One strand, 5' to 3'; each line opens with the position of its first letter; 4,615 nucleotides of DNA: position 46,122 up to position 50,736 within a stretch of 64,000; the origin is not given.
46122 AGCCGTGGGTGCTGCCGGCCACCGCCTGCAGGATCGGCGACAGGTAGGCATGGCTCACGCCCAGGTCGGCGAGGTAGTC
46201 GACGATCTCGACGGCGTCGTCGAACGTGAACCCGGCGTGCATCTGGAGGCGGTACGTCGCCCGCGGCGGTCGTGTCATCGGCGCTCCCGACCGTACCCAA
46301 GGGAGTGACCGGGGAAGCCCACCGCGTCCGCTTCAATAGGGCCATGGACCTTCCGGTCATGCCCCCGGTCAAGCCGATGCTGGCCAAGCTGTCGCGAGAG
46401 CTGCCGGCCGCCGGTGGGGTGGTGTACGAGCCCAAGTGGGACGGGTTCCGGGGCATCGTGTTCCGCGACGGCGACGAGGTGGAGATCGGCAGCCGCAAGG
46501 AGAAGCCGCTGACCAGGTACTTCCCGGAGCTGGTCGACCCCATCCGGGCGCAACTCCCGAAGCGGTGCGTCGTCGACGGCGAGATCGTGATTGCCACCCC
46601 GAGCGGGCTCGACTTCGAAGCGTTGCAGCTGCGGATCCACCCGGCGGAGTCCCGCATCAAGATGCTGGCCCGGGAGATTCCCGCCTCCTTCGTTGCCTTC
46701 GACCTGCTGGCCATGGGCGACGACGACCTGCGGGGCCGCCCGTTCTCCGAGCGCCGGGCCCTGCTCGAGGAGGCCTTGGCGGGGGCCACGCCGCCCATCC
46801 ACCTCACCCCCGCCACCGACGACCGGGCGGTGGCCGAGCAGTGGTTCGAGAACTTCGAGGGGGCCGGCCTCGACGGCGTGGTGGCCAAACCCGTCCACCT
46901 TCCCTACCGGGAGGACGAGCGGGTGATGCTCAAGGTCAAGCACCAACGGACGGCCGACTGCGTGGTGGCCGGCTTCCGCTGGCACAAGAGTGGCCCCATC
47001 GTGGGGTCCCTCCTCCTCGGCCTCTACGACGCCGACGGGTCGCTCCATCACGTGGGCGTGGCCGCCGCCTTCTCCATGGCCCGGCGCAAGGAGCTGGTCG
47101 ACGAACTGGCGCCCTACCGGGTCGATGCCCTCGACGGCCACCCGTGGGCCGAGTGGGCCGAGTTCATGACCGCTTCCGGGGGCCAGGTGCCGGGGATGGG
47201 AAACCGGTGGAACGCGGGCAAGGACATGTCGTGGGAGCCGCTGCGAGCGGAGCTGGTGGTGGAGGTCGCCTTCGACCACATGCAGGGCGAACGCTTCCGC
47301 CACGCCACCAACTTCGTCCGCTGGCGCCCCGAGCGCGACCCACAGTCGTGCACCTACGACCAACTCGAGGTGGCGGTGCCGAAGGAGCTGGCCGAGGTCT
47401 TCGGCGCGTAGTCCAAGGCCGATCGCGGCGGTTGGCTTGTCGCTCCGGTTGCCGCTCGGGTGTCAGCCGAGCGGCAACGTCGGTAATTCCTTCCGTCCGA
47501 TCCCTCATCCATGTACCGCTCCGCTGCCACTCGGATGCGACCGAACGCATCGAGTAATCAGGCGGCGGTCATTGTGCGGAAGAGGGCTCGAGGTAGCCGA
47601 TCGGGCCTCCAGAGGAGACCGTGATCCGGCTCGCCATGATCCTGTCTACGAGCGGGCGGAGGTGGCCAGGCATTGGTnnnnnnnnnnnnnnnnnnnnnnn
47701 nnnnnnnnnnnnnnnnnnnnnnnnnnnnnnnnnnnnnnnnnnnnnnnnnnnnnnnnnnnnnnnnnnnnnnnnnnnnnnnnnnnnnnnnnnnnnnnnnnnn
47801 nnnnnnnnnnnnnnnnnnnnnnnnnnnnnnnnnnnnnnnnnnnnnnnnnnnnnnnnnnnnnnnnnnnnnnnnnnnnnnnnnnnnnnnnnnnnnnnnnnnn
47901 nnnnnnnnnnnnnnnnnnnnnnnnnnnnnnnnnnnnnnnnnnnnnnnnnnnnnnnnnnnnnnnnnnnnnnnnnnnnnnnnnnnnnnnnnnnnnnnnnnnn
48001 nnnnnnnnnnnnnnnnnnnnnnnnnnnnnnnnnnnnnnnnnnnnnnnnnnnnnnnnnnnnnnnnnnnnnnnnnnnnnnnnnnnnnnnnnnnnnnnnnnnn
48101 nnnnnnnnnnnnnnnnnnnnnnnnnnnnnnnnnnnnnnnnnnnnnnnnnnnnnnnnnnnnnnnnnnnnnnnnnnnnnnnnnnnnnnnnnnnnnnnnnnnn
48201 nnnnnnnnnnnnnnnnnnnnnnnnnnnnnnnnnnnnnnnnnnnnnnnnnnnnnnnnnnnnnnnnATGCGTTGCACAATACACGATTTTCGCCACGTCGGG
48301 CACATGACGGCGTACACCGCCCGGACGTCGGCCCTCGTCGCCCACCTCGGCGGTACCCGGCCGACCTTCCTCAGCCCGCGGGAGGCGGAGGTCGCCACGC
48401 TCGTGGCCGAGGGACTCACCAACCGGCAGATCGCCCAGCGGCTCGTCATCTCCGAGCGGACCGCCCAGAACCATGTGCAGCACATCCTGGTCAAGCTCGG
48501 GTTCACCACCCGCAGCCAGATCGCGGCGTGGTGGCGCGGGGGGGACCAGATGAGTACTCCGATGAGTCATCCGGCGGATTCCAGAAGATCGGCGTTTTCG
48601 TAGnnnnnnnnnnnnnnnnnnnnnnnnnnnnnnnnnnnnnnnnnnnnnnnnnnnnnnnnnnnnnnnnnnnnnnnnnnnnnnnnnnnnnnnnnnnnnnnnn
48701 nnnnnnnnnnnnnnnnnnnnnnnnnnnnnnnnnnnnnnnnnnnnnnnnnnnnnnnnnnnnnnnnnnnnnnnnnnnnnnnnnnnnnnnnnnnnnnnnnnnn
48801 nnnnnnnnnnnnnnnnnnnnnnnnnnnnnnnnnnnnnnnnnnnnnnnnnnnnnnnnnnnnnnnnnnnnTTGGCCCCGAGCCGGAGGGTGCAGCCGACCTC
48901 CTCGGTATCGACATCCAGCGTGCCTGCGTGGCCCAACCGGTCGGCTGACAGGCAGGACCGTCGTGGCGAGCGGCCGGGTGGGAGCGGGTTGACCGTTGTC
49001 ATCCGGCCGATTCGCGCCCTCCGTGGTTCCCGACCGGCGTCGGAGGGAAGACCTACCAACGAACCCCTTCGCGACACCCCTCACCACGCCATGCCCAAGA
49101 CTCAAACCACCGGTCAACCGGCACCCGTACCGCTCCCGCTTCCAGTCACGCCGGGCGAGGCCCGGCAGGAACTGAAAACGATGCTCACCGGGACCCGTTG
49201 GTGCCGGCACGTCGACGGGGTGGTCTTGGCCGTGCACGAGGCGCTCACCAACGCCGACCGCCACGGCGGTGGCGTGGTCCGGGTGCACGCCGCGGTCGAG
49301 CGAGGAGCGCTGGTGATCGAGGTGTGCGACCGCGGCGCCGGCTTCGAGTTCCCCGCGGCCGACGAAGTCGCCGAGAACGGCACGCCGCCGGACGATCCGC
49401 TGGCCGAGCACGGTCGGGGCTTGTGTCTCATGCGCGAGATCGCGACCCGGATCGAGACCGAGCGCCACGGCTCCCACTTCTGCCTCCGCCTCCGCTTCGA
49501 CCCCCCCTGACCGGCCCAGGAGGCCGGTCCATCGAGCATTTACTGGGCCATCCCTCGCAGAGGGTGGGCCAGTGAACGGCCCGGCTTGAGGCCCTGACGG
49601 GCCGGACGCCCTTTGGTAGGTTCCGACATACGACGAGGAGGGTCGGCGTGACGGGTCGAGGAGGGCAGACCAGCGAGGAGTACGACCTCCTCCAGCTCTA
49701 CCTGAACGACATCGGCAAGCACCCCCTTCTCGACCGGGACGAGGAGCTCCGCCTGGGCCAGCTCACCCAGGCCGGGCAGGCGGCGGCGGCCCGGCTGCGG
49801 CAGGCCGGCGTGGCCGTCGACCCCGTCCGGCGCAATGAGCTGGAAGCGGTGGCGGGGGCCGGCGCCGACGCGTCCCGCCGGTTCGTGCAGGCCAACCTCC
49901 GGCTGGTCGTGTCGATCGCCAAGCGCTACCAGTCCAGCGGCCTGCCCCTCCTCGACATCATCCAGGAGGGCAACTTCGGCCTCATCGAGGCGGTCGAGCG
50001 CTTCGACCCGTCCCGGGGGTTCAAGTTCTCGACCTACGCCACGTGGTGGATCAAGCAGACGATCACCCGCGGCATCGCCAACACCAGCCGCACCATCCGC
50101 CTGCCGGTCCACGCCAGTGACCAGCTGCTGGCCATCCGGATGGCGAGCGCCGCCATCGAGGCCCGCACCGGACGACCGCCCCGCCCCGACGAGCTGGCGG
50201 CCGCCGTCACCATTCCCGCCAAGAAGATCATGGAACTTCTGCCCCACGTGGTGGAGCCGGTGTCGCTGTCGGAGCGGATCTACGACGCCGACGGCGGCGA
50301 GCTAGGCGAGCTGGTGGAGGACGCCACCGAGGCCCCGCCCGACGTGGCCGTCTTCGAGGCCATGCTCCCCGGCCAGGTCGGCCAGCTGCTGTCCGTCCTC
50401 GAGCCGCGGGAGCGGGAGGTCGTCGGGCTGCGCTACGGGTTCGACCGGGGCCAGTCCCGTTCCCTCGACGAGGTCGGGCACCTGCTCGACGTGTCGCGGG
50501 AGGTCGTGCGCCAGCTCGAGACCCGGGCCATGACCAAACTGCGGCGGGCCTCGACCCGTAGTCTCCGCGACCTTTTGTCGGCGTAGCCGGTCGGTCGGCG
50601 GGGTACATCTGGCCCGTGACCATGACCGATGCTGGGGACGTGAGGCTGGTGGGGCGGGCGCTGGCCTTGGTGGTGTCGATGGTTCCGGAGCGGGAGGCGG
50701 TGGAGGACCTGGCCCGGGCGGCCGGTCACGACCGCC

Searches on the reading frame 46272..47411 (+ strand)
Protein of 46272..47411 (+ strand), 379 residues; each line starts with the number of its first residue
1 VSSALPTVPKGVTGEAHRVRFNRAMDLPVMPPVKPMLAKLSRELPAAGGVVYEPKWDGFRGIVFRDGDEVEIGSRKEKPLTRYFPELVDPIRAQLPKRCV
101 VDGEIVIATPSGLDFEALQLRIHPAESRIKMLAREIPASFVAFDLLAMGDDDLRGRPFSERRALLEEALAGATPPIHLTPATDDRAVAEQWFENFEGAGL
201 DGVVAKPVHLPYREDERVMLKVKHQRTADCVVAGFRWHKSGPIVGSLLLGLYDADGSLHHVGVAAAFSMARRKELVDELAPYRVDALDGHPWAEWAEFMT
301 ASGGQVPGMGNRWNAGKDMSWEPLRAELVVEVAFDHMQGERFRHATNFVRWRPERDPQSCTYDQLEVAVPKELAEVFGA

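Call 79: search_protein_families(library=pfam, proteins=[window:46272-47411:+], max_evalue=0.001)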
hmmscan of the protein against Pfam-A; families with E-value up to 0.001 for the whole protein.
window:46272-47411:+ (379 aa): 2 families
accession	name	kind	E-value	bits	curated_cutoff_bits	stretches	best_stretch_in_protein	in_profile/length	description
PF01068.26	DNA_ligase_A_M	-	9e-39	133.7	26.2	1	35-223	1-204/204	ATP dependent DNA ligase domain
PF04679.21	DNA_ligase_A_C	-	1.6e-10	41.7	27.5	1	243-354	4-93/94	ATP dependent DNA ligase C terminal region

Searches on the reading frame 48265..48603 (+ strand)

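Call 79: search_protein_families(library=pfam, proteins=[window:48265-48603:+], max_evalue=0.001)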
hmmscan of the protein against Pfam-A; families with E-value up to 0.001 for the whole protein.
window:48265-48603:+ (112 aa): 3 families
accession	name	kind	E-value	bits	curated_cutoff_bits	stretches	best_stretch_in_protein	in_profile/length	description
PF00196.25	GerE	-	3.4e-16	59.1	23.5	1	36-88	3-55/57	Bacterial regulatory proteins, luxR family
PF08281.18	Sigma70_r4_2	-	3.6e-06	27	25.7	1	36-78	11-54/54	Sigma-70, region 4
PF13384.12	HTH_23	-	3.6e-05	23.9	24.6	1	41-72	8-39/50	Homeodomain-like domain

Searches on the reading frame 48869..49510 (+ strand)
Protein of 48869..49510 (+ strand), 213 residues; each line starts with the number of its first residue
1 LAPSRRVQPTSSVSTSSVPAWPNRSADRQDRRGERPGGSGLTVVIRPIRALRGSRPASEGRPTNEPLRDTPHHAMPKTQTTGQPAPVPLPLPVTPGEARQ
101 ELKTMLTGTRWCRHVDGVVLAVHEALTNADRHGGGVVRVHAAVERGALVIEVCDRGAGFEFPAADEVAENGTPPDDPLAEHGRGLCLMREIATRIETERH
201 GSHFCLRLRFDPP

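Call 79: search_protein_families(library=pfam, proteins=[window:48869-49510:+], max_evalue=0.001)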
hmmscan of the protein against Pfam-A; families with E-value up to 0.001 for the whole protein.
window:48869-49510:+ (213 aa): 2 families
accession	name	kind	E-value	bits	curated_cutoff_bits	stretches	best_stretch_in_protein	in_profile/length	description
PF13581.12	HATPase_c_2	-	1.4e-14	54.6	27.4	1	114-209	28-126/127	Histidine kinase-like ATPase domain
PF02518.31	HATPase_c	-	5.7e-07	30.4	26.4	1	117-210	5-109/111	Histidine kinase-, DNA gyrase B-, and HSP90-like ATPase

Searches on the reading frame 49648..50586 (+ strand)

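Call 79: search_protein_families(library=pfam, proteins=[window:49648-50586:+], max_evalue=0.001)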
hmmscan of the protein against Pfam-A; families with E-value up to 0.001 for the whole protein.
window:49648-50586:+ (312 aa): 4 families
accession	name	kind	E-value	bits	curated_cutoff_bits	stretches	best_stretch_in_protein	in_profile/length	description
PF04542.20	Sigma70_r2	-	1.3e-22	79.8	24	1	79-148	1-70/71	Sigma-70 region 2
PF04545.22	Sigma70_r4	-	5.3e-16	58.3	24.1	1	247-299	1-49/50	Sigma-70, region 4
PF04539.22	Sigma70_r3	-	2.6e-12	47.1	25.3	1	160-232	3-76/78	Sigma-70 region 3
PF00140.25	Sigma70_r1_2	-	6.7e-11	42.4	22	1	13-45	1-33/34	Sigma-70 factor, region 1.2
